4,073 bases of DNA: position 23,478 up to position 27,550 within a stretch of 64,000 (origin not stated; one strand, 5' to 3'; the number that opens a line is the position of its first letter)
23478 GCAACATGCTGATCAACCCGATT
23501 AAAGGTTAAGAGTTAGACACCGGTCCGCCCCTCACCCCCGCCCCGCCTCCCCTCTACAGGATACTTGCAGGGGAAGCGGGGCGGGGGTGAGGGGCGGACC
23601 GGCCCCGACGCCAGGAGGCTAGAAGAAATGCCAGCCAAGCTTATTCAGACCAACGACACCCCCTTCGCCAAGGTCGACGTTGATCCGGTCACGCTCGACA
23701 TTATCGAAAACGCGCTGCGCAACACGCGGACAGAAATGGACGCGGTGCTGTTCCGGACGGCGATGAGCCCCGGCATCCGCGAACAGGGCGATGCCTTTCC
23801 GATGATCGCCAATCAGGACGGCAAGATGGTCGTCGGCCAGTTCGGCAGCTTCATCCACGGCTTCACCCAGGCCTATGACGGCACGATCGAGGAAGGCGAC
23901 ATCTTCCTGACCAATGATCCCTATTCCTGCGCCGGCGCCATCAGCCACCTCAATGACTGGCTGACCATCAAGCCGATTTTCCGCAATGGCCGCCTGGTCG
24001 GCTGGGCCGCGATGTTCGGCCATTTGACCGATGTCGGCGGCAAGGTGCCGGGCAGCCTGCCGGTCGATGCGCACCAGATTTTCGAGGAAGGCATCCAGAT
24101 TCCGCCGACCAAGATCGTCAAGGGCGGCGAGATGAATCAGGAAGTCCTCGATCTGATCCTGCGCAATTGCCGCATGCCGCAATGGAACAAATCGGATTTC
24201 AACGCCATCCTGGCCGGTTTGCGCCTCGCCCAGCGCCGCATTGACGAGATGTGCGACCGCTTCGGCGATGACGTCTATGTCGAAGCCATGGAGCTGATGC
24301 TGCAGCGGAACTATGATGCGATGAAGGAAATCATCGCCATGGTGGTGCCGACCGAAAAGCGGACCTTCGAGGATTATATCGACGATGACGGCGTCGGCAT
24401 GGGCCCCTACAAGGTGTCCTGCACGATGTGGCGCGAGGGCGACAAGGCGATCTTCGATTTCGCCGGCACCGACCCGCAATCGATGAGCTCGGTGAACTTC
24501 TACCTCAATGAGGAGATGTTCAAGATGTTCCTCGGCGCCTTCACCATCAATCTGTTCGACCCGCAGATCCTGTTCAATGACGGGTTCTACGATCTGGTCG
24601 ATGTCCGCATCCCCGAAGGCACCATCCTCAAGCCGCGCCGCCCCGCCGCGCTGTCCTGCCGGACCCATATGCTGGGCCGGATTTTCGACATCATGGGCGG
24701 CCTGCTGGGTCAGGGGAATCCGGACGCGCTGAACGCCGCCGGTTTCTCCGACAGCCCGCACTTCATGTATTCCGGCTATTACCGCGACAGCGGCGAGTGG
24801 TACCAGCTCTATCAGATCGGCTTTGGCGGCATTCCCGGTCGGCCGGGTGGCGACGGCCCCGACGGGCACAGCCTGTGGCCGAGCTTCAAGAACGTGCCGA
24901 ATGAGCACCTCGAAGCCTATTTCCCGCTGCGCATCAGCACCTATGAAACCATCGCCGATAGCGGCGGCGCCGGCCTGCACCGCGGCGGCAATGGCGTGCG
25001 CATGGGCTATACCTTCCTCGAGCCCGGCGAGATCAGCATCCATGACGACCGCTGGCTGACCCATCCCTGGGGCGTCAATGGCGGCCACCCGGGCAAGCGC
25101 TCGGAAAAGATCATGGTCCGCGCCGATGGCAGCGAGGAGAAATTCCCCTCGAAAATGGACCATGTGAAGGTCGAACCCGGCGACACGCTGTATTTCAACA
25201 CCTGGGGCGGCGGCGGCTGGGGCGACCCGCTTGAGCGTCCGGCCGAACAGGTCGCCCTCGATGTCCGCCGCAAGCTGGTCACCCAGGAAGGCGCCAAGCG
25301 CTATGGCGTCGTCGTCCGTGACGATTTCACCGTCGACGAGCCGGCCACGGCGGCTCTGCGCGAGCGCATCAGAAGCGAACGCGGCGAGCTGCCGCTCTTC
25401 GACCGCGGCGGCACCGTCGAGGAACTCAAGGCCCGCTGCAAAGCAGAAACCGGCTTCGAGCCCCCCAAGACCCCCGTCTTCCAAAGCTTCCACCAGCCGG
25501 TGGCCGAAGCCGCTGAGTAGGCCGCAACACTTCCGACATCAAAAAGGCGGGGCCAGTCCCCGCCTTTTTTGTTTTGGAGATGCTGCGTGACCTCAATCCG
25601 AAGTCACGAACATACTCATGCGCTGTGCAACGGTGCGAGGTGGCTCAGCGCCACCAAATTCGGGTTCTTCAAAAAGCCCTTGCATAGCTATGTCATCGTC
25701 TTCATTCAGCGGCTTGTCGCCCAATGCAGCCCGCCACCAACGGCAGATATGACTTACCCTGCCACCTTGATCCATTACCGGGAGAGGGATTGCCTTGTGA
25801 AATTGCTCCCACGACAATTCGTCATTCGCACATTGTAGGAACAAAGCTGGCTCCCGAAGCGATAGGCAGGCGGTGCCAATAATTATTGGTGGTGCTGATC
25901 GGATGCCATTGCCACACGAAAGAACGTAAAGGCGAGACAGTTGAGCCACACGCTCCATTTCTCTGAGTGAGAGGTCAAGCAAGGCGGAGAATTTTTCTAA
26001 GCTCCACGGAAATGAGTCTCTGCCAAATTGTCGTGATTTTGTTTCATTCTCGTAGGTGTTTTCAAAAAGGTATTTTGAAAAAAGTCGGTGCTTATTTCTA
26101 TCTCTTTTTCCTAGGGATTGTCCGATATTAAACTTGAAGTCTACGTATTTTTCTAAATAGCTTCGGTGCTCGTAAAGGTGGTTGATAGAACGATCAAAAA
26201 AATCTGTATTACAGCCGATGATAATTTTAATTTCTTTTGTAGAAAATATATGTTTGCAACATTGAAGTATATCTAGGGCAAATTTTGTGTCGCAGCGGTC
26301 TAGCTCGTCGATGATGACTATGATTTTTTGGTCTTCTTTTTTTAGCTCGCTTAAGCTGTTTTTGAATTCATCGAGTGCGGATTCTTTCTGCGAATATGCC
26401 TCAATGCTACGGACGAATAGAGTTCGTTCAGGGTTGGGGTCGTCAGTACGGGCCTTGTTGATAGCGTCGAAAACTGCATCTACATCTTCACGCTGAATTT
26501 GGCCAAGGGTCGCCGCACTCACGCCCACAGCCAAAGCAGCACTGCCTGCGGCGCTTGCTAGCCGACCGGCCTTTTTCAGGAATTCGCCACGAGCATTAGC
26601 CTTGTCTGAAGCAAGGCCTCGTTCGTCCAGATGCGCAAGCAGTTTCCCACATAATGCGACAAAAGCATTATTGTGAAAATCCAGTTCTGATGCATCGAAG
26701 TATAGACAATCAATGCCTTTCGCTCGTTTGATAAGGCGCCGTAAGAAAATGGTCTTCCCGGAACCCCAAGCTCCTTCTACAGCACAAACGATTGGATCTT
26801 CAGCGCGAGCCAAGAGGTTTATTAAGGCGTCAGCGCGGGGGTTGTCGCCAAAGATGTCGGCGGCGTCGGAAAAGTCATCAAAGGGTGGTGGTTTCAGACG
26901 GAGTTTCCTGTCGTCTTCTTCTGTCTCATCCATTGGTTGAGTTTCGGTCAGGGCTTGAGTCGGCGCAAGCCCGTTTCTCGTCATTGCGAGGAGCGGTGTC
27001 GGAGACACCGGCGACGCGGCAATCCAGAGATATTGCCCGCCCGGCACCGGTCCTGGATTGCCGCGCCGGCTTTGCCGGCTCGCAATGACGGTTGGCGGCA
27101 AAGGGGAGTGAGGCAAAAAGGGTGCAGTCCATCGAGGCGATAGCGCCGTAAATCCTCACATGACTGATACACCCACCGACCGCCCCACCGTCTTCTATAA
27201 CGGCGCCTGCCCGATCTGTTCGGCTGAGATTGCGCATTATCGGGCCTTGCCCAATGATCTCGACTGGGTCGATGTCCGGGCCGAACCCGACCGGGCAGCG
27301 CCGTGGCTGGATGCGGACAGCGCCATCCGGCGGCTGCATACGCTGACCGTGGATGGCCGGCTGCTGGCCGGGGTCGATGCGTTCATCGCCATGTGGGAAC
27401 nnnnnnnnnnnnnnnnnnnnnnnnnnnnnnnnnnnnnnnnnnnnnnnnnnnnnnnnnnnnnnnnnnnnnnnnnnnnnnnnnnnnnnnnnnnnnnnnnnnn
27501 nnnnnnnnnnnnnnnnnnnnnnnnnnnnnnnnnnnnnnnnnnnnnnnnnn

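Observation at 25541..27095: AT-rich ~1.4 kb islet carrying a solitary KAP-family P-loop NTPase (PifA-like): candidate single-gene defence / abortive-infection module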

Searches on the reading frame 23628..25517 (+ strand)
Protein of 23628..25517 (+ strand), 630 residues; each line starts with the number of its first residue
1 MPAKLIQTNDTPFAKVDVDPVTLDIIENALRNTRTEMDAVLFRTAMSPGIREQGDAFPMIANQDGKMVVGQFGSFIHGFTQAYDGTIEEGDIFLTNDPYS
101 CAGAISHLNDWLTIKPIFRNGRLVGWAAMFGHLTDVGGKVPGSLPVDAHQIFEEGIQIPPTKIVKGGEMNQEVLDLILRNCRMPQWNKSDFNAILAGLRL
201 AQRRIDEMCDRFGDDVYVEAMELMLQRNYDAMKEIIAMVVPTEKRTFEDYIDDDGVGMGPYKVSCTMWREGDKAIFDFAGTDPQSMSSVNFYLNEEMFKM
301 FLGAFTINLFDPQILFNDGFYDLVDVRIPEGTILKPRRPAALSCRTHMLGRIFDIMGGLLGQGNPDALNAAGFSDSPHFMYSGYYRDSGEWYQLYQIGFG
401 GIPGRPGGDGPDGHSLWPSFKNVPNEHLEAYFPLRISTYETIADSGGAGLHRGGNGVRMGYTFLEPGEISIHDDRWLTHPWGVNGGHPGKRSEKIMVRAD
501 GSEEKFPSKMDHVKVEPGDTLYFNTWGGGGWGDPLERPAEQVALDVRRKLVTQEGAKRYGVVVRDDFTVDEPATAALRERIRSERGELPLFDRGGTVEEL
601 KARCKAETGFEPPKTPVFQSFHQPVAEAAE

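Call 12: find_related_loci(query=window:23628-25517:+, collection=genome_contigs, flank=8000)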
Query window:23628-25517:+ (630 aa) in genome_contigs; peptide patterns used: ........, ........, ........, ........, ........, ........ (x = any residue, [..] = any of these).
600 stretches matched a pattern (row limit reached: there are more); 575 encode a relative of the query (tblastn E <= 1e-3); the best 80 are kept; 80 distinct loci.
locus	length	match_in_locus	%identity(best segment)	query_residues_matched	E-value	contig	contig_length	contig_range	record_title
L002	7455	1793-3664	78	1-623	0e+0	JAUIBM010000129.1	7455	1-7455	MAG: Alphaproteobacteria bacterium isolate 6_bin.35 NODE_9883_length_7455_cov_0.908979, whole genome shotgun sequence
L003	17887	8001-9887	78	1-628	0e+0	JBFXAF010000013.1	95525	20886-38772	MAG: Rhizobiaceae bacterium isolate CA_2019_TPBS_204 NODE_1882_length_95525_cov_79.118640_TPBS, whole genome shotgun seq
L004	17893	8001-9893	76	1-630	0e+0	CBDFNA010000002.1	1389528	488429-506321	MAG: Alphaproteobacteria bacterium isolate 456df9e9-cc6a-4da3-9ba1-058004e9e0f4 genome assembly, contig: contig_2, whole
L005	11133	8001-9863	77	1-621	0e+0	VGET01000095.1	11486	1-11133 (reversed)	MAG: Alphaproteobacteria bacterium isolate K_Offshore_80m_m2_187 K_Offshore_80m_m2_187_Ga0194132_10011368, whole genome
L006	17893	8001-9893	76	1-630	0e+0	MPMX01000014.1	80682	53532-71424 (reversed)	MAG: Rhodospirillaceae bacterium bin65 NODE_522_length_80682_cov_17.5101_ID_1043, whole genome shotgun sequence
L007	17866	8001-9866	77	1-623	0e+0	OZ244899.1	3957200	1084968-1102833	MAG: Alphaproteobacteria bacterium isolate 24d3793c-6b50-40cf-b56c-2e6914e210b4 genome assembly, chromosome: 1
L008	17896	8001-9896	76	1-630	0e+0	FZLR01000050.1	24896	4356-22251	Rhodospirillaceae bacterium Spongia_Bin9 genome assembly, contig: NODE_50_length_24896_cov_4.95838, whole genome shotgun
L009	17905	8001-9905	75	1-630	0e+0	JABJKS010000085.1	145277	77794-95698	MAG: Rhodospirillaceae bacterium isolate SI074_bin97 k141_1313820, whole genome shotgun sequence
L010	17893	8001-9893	76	1-630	0e+0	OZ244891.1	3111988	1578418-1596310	MAG: Alphaproteobacteria bacterium isolate e7b8784a-d0b7-4d7c-aae0-ac4051ab9044 genome assembly, chromosome: 1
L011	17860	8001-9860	76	1-621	0e+0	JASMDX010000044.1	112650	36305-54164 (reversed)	MAG: Alphaproteobacteria bacterium isolate ETNP3_MAG_51 c_000000905073, whole genome shotgun sequence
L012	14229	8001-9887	75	1-630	0e+0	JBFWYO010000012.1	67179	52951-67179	MAG: Alphaproteobacteria bacterium isolate CA_2019_TPBS_166 NODE_3001_length_67179_cov_5.606231_TPBS, whole genome shotg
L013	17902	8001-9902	75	1-630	0e+0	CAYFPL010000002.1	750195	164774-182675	MAG TPA_asm: uncultured Rhodospirillaceae bacterium isolate ERP019367_co1_99 genome assembly, contig: NODE_10_length_750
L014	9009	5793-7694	74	1-630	0e+0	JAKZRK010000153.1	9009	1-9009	MAG: Alphaproteobacteria bacterium isolate Langseth_MAG_00005 Langseth_MAG_00005_000000000153, whole genome shotgun sequ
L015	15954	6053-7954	74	1-630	0e+0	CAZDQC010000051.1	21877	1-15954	MAG TPA_asm: uncultured Rhodospirillaceae bacterium isolate SRP077602_co9_671 genome assembly, contig: NODE_2705_length_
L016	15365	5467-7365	74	1-630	0e+0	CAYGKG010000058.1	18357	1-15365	MAG TPA_asm: uncultured Alphaproteobacteria bacterium isolate ERP117304_co1_208 genome assembly, contig: NODE_3071_lengt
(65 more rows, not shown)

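Call 15: find_homologous_proteins(query=window:23628-25517:+, max_evalue=1e-100)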
Query window:23628-25517:+ (630 aa): 7605 proteins with E <= 1e-100 among 8000 candidates; the best 120 are listed.
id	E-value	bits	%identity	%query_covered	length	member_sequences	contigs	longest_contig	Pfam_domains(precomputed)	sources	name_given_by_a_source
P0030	0.0e+0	1330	88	100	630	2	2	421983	PF02538.20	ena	-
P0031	0.0e+0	1166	78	100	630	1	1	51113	PF02538.20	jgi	jgi:N-methylhydantoinase B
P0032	0.0e+0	1166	78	100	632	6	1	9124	PF02538.20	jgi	jgi:N-methylhydantoinase B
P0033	0.0e+0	1165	77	100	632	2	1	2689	PF02538.20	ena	-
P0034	0.0e+0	1156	78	100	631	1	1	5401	PF02538.20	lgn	-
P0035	0.0e+0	1155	78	99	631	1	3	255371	PF02538.20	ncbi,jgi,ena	jgi:N-methylhydantoinase B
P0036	0.0e+0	1152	77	100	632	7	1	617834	PF02538.20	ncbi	-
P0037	0.0e+0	1150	77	99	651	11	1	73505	PF02538.20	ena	-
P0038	0.0e+0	1149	77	100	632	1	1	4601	PF02538.20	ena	-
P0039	0.0e+0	1148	79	98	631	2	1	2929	PF02538.20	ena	-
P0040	0.0e+0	1148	77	100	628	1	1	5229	PF02538.20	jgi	jgi:N-methylhydantoinase B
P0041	0.0e+0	1147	78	99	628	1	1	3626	PF02538.20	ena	-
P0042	0.0e+0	1147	77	100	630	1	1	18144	PF02538.20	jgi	-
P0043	0.0e+0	1147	76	100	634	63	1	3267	PF02538.20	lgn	-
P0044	0.0e+0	1145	77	100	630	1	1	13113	PF02538.20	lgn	-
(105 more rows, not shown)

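Call 17: find_encoding_contigs(protein=P0030, flank=10000, max_places=4)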
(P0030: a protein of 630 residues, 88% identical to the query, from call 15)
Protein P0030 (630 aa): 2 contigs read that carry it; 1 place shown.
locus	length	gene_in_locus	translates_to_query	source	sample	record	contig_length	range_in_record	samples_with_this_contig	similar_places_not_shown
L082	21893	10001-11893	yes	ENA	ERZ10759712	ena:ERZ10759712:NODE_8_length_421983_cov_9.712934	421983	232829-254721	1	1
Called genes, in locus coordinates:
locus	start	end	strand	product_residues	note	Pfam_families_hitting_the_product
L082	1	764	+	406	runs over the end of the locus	PF03054:tRNA_Me_trans, PF06508:QueC (faint), PF20259:tRNA_Me_trans_M, PF20258:tRNA_Me_trans_C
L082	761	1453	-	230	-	-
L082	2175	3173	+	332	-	-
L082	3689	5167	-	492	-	PF00724:Oxidored_FMN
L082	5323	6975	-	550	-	PF00501:AMP-binding, PF13193:AMP-binding_C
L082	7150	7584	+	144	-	PF13279:4HBT_2, PF03061:4HBT (weak)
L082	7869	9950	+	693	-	PF05378:Hydant_A_N, PF01968:Hydantoinase_A, PF19278:Hydant_A_C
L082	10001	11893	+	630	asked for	PF02538:Hydantoinase_B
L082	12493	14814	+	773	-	PF07715:Plug, PF00593:TonB_dep_Rec_b-barrel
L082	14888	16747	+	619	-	PF16655:PhoD_N, PF09423:PhoD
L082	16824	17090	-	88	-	PF20101:DUF6491 (weak)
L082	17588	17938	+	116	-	-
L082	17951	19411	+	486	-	PF00015:MCPsignal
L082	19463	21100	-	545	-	PF14312:FG-GAP_2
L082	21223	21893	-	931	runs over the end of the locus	PF02739:5_3_exonuc_N, PF01367:5_3_exonuc, PF01612:DNA_pol_A_exo1, PF00476:DNA_pol_A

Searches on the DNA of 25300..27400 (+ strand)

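Call 26: search_rna_families(source=window, start=25300, end=27400, threshold=evalue, max_evalue=1)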
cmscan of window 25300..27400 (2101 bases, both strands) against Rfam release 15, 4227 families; matches with E-value up to 1: 3.
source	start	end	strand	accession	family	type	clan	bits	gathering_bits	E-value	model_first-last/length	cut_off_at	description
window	25529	25577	+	RF02056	STnc390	Gene; sRNA;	-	22.1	50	0.092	1-60/60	no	Salmonella sRNA STnc390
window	26946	26988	-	RF01133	sR3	Gene; snRNA; snoRNA; CD-box;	-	15.2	41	0.65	1-55/55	no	Small nucleolar RNA sR3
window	27198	27353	-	RF02571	Mcr7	Gene; sRNA;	-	15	380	0.75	1-351/351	no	mcr7 sRNA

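Call 56: search_dna_similar(query=window:26975-27095:+, collection=plasmids, mode=distant, max_evalue=0.001, max_rows=25)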
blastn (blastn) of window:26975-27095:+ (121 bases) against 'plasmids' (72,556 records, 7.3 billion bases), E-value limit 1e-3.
Records with a match: 1; places in all: 2; records where one place covers at least 80% of the query: 0.
Best place of each record, by identity: 80-90% 1.
By first word of the organism name: Novosphingobium 1.
By predicted mobility (MOB-suite, as given by PLSDB): conjugative 1.
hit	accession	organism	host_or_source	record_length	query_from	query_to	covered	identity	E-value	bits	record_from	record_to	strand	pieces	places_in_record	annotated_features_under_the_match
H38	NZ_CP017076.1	Novosphingobium resinovorum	single cell,soil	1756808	74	121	40%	85.4%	2e-4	53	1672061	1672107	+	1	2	none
